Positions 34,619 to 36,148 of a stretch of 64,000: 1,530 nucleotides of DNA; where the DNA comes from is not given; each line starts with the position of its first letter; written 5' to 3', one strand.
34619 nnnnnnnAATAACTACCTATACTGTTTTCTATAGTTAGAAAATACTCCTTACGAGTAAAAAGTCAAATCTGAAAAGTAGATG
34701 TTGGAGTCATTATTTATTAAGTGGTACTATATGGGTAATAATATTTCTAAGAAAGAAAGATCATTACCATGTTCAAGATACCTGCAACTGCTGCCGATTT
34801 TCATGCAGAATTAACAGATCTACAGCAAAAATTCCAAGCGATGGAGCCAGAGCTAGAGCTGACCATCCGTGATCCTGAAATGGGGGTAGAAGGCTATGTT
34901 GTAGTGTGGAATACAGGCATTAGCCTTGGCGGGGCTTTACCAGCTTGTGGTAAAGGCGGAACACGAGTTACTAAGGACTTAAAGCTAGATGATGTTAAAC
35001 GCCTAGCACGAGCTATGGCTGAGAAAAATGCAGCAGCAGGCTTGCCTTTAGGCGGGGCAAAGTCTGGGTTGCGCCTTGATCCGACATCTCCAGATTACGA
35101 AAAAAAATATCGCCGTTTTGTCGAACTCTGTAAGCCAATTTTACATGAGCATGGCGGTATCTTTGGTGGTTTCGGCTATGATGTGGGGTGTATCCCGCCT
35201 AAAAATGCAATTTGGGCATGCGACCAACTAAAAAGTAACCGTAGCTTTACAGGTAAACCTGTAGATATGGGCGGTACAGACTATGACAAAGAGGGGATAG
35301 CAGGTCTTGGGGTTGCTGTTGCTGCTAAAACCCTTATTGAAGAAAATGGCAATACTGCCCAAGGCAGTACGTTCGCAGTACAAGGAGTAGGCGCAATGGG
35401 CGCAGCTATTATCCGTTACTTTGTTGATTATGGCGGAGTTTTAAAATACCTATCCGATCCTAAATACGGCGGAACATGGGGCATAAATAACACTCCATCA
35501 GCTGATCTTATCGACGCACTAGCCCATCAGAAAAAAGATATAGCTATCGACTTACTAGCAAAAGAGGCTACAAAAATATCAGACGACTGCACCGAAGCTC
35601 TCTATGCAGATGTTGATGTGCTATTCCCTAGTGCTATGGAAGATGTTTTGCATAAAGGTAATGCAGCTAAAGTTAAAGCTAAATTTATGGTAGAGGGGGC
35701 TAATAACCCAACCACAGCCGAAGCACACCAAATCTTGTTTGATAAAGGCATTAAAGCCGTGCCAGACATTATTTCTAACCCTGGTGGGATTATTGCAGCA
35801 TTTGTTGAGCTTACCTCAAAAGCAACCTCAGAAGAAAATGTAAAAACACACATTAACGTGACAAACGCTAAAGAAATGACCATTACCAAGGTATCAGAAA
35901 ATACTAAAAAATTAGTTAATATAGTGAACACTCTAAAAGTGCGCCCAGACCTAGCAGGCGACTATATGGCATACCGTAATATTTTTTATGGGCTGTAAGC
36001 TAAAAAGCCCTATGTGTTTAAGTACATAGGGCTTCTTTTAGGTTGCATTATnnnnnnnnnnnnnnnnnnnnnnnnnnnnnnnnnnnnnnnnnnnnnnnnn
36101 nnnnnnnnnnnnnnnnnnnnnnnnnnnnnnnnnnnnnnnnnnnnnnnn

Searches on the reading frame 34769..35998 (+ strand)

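Call 14: search_protein_families(library=pfam, proteins=[window:34769-35998:+], max_evalue=0.0001)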
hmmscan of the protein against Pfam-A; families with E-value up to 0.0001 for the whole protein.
window:34769-35998:+ (409 aa): 2 families
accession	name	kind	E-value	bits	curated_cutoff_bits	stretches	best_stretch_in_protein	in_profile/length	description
PF00208.27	ELFV_dehydrog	-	2.8e-30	106.2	23.4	1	168-386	1-225/241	Glutamate/Leucine/Phenylalanine/Valine dehydrogenase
PF02812.23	ELFV_dehydrog_N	-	7.8e-13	48.7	25.3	1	61-121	35-98/129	Glu/Leu/Phe/Val dehydrogenase, dimerisation domain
